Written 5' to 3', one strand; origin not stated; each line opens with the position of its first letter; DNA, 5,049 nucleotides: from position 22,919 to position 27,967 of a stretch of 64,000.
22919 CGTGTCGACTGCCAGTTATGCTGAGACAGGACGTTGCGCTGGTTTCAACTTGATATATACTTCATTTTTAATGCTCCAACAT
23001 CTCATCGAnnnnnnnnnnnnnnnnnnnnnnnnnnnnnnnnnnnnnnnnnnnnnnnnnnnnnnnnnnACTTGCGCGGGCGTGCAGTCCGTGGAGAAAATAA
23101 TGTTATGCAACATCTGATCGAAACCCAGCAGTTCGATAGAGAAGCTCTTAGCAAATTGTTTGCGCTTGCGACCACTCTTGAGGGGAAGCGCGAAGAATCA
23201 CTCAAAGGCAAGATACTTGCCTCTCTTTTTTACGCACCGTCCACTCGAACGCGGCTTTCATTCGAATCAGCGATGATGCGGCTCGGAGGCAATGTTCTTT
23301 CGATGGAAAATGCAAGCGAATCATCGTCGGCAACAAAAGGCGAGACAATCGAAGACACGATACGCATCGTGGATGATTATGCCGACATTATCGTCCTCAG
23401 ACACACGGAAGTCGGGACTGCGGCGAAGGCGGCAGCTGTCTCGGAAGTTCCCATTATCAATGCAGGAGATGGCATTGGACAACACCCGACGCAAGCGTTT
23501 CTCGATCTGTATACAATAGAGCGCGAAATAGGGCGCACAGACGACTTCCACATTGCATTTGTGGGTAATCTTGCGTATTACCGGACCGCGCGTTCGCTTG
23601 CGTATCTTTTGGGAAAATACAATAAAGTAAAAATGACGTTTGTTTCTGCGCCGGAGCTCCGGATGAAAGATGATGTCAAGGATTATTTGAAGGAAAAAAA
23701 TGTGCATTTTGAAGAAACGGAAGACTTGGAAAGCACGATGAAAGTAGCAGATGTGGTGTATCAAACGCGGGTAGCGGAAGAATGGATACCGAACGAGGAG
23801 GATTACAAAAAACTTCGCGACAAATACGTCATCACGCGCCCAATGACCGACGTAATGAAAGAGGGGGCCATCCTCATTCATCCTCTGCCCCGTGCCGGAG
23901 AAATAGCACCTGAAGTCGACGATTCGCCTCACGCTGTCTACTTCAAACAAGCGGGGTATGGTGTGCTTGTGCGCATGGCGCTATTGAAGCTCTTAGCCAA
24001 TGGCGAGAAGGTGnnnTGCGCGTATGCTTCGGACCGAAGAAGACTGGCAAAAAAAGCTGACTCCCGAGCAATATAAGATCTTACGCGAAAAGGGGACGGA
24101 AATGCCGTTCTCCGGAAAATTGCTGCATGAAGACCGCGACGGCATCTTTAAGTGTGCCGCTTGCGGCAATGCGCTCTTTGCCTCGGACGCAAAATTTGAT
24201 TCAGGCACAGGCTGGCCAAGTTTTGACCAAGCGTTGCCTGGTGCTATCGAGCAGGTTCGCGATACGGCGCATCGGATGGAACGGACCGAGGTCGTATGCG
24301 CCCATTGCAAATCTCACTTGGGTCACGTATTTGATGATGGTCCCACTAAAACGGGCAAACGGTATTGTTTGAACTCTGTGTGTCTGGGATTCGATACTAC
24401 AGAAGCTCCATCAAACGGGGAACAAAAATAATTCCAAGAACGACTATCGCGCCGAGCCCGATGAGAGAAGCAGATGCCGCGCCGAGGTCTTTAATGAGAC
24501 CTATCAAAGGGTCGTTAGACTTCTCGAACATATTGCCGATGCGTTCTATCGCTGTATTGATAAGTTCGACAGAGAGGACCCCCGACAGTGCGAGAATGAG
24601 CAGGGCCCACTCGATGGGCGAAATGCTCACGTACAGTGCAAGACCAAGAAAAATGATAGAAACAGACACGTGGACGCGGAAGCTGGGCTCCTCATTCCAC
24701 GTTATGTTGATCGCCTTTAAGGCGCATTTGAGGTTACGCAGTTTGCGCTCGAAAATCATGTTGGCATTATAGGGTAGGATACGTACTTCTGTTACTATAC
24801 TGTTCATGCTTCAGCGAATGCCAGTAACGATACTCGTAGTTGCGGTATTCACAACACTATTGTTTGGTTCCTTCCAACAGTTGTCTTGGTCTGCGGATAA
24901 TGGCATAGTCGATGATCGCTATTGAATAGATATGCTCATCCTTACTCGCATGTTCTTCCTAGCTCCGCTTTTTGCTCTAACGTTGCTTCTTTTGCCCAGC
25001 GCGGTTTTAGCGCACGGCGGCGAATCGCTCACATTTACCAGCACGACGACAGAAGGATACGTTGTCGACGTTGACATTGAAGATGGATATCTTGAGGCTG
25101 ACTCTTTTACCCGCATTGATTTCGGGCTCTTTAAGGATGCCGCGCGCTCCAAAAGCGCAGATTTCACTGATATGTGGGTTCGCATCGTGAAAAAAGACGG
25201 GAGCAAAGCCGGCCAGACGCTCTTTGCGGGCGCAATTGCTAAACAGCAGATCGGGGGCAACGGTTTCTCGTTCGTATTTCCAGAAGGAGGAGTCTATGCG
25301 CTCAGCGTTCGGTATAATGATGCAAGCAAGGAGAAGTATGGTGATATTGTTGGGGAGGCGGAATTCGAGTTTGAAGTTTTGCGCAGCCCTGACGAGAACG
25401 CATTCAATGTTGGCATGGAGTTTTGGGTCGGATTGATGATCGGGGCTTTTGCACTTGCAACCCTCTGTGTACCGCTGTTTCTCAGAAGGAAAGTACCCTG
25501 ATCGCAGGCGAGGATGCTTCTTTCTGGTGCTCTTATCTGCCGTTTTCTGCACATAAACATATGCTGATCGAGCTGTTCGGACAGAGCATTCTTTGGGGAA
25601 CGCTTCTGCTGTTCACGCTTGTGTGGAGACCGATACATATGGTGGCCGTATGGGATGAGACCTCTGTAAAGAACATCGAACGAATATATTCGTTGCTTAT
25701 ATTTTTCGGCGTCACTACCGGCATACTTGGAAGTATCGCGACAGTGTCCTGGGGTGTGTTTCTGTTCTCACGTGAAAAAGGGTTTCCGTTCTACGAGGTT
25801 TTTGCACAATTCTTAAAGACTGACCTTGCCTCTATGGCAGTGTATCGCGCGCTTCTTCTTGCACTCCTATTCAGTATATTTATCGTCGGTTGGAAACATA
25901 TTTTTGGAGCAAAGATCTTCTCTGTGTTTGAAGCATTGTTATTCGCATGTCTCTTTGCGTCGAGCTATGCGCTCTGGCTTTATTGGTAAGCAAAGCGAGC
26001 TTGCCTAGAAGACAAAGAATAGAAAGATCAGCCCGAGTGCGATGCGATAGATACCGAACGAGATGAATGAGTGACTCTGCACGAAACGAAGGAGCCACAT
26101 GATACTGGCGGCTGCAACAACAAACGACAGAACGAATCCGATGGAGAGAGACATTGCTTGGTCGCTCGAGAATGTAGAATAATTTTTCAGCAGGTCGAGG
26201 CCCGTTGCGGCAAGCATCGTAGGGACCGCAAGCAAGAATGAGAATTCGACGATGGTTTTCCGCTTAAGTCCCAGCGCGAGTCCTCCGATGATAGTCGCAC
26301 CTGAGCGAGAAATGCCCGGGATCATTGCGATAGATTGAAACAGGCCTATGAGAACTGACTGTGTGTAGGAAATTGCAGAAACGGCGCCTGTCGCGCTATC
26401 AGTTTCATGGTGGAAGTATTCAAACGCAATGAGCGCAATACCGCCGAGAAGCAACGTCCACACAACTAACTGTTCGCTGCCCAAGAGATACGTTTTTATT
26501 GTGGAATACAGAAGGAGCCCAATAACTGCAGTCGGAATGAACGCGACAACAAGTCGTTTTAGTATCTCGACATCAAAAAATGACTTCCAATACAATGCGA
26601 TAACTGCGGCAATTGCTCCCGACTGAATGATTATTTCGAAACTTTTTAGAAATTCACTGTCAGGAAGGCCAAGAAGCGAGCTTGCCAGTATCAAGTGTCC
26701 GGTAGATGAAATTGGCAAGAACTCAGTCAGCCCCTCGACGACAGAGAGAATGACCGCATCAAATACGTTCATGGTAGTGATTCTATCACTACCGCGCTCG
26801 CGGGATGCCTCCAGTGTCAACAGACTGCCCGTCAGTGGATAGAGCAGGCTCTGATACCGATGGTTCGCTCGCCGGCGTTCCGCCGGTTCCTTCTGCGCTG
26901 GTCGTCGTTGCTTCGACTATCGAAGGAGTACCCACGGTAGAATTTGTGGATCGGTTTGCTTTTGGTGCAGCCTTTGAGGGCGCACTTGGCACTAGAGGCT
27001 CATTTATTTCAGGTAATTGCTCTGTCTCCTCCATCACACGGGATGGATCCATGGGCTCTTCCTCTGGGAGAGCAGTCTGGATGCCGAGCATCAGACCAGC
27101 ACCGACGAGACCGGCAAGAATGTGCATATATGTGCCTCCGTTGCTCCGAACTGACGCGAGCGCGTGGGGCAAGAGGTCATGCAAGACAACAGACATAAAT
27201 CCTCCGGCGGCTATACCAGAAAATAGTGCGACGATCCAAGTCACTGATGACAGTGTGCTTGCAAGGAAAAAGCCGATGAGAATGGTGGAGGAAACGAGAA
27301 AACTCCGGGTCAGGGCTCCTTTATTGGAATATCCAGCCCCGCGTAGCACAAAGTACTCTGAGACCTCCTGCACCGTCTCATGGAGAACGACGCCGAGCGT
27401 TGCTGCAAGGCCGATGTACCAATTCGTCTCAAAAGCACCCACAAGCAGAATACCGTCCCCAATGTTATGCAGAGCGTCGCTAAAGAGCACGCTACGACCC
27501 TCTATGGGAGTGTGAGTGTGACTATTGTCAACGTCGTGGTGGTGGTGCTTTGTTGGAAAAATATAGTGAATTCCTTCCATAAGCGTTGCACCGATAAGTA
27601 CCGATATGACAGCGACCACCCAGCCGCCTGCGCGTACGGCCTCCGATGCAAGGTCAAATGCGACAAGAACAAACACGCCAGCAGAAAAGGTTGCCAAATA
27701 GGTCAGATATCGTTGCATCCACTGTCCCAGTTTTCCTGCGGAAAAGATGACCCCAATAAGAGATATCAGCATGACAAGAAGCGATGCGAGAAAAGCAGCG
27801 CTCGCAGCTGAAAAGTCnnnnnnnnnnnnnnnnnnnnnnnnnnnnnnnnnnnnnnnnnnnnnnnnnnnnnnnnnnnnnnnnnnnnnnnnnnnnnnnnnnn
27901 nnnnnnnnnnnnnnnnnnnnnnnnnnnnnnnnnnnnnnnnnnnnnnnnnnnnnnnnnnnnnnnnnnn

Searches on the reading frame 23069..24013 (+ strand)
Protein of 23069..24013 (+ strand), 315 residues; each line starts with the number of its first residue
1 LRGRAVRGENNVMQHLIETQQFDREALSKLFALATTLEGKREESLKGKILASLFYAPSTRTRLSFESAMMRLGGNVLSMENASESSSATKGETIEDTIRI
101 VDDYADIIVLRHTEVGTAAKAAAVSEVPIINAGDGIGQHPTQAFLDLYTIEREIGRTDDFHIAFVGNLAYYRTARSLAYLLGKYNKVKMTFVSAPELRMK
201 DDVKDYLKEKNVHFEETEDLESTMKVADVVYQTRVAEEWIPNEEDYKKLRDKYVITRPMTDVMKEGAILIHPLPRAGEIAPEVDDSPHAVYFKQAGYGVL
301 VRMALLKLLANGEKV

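Call 69: search_protein_families(library=pfam, proteins=[window:23069-24013:+], max_evalue=0.0001)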
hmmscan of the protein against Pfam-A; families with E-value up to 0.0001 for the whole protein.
window:23069-24013:+ (315 aa): 2 families
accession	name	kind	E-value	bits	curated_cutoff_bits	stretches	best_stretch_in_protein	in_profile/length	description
PF02729.26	OTCace_N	-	1.1e-45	155.7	29.9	1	14-151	1-147/148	Aspartate/ornithine carbamoyltransferase, carbamoyl-P binding domain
PF00185.30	OTCace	-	6.2e-28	98.3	29.4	1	159-308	2-156/157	Aspartate/ornithine carbamoyltransferase, Asp/Orn binding domain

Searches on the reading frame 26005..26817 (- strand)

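Call 69: search_protein_families(library=pfam, proteins=[window:26005-26817:-], max_evalue=0.0001)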
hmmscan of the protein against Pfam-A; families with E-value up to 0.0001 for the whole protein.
window:26005-26817:- (270 aa): 1 family
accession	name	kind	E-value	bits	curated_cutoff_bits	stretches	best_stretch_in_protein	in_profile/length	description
PF02673.24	BacA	-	1.6e-71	241.4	33.4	1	21-264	1-257/257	Bacitracin resistance protein BacA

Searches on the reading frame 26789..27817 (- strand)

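Call 70: search_protein_families(library=pfam, proteins=[window:26789-27817:-], max_evalue=0.0001)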
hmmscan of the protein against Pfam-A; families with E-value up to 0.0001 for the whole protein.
window:26789-27817:- (342 aa): 1 family
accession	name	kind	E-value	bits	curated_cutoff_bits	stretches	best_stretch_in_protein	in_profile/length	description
PF02535.28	Zip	-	8.6e-16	58.5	35.1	1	93-246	164-322/323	ZIP Zinc transporter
